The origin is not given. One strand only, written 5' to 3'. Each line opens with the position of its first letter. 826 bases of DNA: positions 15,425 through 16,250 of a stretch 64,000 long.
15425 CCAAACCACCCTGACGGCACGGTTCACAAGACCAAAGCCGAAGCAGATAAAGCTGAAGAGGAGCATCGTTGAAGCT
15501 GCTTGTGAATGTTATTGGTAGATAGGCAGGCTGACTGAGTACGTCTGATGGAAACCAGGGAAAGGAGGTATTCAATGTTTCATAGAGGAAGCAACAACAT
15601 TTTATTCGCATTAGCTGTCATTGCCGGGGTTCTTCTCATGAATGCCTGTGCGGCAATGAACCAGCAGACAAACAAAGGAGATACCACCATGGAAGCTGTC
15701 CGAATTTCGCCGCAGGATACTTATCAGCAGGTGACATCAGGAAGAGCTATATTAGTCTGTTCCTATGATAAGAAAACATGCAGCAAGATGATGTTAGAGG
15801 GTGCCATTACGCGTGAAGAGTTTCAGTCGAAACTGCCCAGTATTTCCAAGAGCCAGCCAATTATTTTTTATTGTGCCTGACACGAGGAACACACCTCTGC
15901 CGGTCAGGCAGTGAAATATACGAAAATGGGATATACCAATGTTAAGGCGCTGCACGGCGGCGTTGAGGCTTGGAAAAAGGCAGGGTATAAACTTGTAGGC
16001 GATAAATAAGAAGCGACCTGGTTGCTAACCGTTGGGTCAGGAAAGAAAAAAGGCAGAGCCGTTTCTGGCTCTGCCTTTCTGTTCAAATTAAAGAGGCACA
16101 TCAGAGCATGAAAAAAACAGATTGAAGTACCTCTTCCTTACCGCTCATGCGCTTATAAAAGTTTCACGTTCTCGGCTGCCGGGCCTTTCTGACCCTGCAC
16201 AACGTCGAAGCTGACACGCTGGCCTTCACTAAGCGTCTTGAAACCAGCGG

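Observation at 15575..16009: Rhodanese lipoprotein with TGA at the catalytic-loop position (candidate Sec-rhodanese)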

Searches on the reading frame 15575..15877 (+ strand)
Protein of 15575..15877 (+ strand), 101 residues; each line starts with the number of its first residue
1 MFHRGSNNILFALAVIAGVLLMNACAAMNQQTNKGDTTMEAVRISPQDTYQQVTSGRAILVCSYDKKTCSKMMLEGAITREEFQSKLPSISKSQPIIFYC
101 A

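Call 6: search_protein_families(library=pfam, proteins=[window:15575-15877:+], max_evalue=1)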
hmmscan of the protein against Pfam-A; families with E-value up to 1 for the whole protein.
seq(101 aa): 5 families
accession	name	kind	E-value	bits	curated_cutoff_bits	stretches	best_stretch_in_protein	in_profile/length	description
PF05857.17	TraX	-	0.062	13.6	25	1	2-32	81-111/217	TraX protein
PF19650.4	DUF6153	-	0.099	13.9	27.7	1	13-52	2-36/116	Family of unknown function (DUF6153)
PF09851.14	SHOCT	-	0.15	12.3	27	1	75-86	12-23/28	Short C-terminal domain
PF16339.10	DUF4969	-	0.17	12.7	31.4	1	9-80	6-76/79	Domain of unknown function (DUF4969)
PF07531.19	TAFH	-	0.17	12.3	27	1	70-95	31-56/90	NHR1 homology to TAF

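Call 30: search_protein_families(library=ncbifam, proteins=[window:15575-15877:+], max_evalue=0.01)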
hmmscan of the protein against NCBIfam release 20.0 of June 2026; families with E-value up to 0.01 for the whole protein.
seq(101 aa): 0 families

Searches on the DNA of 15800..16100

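Call 38: search_rna_families(source=window, start=15800, end=16100, threshold=evalue, max_evalue=10)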
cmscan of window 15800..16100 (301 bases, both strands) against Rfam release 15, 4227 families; matches with E-value up to 10: 6.
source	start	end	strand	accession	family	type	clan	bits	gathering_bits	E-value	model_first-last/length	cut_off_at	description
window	16041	16084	+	RF03560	mir-3926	Gene; miRNA;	-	20.5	82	0.21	1-63/63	no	mir-3926 microRNA precursor family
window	16047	16080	-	RF03560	mir-3926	Gene; miRNA;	-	19.2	82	0.44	14-50/63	no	mir-3926 microRNA precursor family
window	16043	16085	+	RF04288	mir-9201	Gene; miRNA;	CL00147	17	95.5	0.53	1-81/81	no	mir-9201 microRNA precursor family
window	16046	16095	-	RF01388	isrD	Gene; sRNA;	-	16.3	37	0.82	1-51/51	no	isrD Hfq binding RNA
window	16040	16084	+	RF01253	snR46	Gene; snRNA; snoRNA; HACA-box;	CL00021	11.3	43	8.8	132-181/197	no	Small nucleolar RNA snR46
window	16049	16078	+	RF00084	CsrC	Gene; sRNA;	CL00106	10.6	61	0.44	212-241/255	no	CsrC RNA family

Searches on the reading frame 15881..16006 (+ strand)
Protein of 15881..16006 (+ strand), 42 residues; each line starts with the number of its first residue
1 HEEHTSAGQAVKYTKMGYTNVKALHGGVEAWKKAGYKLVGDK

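Call 6: search_protein_families(library=pfam, proteins=[window:15881-16006:+], max_evalue=1)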
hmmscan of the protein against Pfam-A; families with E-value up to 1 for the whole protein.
seq(42 aa): 1 family
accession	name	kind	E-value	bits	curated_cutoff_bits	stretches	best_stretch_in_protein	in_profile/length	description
PF00581.25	Rhodanese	-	0.00042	21.1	22.2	1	7-34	74-102/102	Rhodanese-like domain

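Call 30: search_protein_families(library=ncbifam, proteins=[window:15881-16006:+], max_evalue=0.01)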
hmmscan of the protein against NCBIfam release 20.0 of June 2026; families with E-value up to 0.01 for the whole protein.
seq(42 aa): 5 families
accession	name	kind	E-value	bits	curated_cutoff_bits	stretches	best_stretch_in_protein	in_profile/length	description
NF041203.1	rhodanese_LYCAU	equivalog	4.3e-08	32.9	115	1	2-37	87-122/126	rhodanese-related (seleno)protein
NF006444.0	PRK08762.1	equivalog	4.3e-05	22.3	449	1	5-39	81-115/387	molybdopterin-synthase adenylyltransferase MoeB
NF045521.1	rhoda_near_glyco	subfamily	0.00035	20.4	145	1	10-40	87-117/144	rhodanese homology domain-containing protein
TIGR03865.1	PQQ_CXXCW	subfamily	0.0014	18.5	128.05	1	12-39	136-163/167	PQQ-dependent catabolism-associated CXXCW motif protein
NF001195.0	PRK00162.1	equivalog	0.0044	17.3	102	1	4-35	69-100/108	thiosulfate sulfurtransferase GlpE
